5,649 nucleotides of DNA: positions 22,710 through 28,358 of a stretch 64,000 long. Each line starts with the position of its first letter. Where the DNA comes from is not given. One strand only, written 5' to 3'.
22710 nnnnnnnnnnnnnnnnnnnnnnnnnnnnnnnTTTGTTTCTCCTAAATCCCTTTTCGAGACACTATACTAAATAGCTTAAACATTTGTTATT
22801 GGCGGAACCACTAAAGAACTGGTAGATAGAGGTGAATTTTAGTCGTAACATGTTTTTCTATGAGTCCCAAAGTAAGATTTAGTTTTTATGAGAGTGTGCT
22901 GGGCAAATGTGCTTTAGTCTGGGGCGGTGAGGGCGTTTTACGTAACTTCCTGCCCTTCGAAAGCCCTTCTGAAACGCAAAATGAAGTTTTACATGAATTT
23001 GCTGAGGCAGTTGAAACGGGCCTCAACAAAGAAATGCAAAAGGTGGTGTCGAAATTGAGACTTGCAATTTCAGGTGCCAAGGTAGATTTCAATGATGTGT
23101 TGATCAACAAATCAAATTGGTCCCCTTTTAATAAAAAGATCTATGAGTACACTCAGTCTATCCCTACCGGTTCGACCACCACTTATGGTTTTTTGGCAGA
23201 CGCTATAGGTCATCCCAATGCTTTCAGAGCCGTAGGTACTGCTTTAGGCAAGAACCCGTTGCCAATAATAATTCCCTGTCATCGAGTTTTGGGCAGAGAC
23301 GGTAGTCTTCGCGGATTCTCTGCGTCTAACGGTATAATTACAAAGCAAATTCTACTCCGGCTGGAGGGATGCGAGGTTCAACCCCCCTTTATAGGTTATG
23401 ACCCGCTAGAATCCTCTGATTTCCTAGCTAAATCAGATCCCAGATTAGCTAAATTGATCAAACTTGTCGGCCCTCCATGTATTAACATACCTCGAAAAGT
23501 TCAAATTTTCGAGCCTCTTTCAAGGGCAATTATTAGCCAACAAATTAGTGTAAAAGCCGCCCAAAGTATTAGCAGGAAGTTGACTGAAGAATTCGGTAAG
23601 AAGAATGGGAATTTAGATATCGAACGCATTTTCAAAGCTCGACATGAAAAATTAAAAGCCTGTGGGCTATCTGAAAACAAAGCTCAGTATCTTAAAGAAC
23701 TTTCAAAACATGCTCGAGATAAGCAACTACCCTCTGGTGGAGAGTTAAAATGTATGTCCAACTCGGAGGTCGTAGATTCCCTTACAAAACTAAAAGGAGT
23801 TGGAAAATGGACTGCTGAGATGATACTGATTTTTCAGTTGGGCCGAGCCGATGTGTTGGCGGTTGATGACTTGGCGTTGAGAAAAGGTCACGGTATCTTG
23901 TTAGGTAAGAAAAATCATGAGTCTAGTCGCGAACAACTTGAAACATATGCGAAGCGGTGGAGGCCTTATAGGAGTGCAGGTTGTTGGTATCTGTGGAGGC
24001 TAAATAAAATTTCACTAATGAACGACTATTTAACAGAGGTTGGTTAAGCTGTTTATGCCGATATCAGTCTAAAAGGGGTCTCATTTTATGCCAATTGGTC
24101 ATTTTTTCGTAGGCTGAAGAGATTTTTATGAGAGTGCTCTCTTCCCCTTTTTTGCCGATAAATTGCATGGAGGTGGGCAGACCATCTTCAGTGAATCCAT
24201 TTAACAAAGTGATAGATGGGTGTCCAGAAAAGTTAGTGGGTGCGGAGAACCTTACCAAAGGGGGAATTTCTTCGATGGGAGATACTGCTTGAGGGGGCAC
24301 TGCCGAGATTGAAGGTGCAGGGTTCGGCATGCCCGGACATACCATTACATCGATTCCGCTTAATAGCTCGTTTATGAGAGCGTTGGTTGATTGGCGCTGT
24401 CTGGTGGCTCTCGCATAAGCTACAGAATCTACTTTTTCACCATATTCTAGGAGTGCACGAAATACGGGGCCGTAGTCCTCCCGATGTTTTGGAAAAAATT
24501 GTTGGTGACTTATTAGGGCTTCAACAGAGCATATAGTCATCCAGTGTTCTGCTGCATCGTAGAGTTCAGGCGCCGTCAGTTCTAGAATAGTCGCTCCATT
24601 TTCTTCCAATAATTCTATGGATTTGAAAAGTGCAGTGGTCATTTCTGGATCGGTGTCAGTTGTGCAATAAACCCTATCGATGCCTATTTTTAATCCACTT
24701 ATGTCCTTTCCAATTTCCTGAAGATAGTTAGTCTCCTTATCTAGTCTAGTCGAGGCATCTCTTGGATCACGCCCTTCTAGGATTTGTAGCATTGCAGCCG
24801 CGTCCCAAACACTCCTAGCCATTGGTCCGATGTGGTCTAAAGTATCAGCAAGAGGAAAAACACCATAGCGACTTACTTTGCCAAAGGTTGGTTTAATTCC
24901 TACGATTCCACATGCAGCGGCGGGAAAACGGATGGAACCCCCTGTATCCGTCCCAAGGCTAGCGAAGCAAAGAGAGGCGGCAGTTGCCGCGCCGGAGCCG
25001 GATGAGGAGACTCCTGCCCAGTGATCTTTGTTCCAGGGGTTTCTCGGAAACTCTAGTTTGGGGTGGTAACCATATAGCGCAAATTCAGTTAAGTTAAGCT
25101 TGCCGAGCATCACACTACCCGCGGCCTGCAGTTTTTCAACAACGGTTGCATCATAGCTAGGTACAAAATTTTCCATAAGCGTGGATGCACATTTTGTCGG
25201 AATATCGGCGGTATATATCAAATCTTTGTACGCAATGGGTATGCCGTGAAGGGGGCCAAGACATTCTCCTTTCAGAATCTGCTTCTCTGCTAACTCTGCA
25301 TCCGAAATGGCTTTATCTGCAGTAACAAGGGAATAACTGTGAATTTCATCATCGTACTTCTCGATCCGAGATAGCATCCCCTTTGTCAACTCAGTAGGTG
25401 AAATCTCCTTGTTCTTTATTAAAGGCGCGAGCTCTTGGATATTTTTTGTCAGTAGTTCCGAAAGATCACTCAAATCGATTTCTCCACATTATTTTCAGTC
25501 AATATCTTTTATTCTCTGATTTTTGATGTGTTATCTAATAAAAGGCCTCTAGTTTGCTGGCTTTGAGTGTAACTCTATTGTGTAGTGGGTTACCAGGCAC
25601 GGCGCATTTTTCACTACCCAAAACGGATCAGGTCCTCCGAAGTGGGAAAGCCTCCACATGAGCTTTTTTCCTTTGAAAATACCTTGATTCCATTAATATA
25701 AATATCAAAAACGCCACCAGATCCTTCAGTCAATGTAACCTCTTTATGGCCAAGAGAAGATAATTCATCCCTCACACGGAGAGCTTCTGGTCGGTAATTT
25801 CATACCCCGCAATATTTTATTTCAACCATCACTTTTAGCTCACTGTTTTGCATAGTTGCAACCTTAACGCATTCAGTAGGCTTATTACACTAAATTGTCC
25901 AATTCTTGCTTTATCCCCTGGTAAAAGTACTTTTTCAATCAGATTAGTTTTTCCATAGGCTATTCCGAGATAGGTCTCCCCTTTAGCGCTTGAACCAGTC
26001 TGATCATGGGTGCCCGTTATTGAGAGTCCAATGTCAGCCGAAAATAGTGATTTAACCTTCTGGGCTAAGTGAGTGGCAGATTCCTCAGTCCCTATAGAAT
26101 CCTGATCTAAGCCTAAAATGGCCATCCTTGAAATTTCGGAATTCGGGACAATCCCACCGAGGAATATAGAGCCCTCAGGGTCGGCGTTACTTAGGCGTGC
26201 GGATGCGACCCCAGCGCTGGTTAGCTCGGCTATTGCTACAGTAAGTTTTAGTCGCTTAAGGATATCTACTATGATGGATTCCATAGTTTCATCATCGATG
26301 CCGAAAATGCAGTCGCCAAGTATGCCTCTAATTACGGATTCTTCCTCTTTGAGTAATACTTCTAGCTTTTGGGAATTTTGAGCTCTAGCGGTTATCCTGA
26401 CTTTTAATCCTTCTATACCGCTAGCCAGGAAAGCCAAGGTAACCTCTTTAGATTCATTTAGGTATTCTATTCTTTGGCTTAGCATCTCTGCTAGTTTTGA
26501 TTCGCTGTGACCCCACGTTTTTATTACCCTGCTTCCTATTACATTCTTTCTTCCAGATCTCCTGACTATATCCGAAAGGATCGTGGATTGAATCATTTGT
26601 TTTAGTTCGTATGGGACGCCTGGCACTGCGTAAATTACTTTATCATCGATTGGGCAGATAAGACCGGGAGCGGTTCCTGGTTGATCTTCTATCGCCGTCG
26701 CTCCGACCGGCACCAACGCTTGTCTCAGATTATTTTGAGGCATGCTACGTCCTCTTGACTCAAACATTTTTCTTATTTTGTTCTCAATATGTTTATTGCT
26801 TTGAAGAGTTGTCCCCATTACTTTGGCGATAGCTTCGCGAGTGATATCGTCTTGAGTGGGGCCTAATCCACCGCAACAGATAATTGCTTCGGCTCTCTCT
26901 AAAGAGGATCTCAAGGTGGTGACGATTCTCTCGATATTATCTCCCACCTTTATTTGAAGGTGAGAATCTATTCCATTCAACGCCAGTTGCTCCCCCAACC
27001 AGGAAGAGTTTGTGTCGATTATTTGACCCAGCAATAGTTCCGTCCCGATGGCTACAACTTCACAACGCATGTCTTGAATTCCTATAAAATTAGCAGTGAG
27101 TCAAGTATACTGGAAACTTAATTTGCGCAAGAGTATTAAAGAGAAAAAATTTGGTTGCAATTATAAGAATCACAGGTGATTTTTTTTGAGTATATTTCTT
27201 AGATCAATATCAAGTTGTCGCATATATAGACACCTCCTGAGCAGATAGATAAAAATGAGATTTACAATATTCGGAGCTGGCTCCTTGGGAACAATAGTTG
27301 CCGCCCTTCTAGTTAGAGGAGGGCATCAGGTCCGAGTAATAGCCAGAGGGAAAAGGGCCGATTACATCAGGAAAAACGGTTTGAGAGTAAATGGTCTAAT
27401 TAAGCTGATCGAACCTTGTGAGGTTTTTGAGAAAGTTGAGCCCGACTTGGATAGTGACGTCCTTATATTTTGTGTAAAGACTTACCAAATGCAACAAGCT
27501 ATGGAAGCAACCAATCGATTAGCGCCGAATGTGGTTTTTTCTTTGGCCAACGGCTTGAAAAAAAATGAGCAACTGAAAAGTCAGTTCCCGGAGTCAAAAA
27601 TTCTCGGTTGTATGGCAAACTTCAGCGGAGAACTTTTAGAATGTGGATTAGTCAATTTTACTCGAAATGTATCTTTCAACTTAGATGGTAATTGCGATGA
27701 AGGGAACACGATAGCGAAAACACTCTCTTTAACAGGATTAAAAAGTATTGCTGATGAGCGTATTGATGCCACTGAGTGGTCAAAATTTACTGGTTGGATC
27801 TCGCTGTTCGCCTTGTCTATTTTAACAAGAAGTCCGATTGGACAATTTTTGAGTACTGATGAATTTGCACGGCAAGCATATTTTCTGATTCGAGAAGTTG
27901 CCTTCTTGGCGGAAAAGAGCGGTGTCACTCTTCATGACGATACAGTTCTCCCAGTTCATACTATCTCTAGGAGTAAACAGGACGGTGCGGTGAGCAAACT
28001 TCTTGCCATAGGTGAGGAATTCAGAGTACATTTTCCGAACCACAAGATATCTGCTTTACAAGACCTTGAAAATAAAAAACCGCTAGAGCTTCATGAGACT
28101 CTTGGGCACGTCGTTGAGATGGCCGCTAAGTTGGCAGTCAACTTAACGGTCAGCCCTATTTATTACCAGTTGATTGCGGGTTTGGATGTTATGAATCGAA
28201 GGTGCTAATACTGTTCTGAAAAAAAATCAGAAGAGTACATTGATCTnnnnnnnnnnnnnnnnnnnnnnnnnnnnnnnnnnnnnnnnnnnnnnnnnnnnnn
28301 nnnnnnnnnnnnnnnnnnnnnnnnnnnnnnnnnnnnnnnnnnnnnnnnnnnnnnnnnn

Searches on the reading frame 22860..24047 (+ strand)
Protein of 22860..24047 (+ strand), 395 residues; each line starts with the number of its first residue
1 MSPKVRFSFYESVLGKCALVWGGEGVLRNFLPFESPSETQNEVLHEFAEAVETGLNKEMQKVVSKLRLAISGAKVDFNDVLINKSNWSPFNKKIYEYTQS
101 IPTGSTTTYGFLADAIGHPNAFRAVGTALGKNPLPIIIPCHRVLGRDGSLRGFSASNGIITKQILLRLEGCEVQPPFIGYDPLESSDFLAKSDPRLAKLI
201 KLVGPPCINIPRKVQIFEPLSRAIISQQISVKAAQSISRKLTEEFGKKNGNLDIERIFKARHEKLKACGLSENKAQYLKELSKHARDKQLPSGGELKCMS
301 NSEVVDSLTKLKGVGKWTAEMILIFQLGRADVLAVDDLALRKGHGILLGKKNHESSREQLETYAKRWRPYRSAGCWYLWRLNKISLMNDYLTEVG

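Call 34: search_protein_families(library=pfam, proteins=[window:22860-24047:+], max_evalue=0.00001)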
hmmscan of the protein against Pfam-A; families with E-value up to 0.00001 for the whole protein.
window:22860-24047:+ (395 aa): 2 families
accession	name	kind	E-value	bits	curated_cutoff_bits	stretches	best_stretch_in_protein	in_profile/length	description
PF01035.26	DNA_binding_1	-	7.8e-29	99.8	27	1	89-170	1-80/81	6-O-methylguanine DNA methyltransferase, DNA binding domain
PF00730.31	HhH-GPD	-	2.6e-15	57.1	26.2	1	222-369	2-108/108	HhH-GPD superfamily base excision DNA repair protein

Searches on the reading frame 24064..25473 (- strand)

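Call 34: search_protein_families(library=pfam, proteins=[window:24064-25473:-], max_evalue=0.00001)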
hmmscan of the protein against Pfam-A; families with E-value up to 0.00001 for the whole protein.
window:24064-25473:- (469 aa): 1 family
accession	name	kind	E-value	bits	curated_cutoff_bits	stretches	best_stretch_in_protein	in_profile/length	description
PF01425.27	Amidase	-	4.3e-106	356.1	27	1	28-448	1-444/445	Amidase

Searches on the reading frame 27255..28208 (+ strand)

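Call 71: search_protein_families(library=pfam, proteins=[window:27255-28208:+], max_evalue=0.001)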
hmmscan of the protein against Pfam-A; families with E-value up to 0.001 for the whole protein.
window:27255-28208:+ (317 aa): 4 families
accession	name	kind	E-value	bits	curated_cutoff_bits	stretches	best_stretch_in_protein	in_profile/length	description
PF02558.23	ApbA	-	5.4e-26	91.5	22.2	1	4-142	2-144/150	Ketopantoate reductase PanE/ApbA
PF08546.17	ApbA_C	-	5.5e-15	56.3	22.7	1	170-309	2-123/125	Ketopantoate reductase PanE/ApbA C terminal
PF03807.23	F420_oxidored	-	4.7e-06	27.5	21.6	1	3-100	2-94/94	NADP oxidoreductase coenzyme F420-dependent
PF01210.29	NAD_Gly3P_dh_N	-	0.00017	22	23.1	1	4-106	3-112/158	NAD-dependent glycerol-3-phosphate dehydrogenase N-terminus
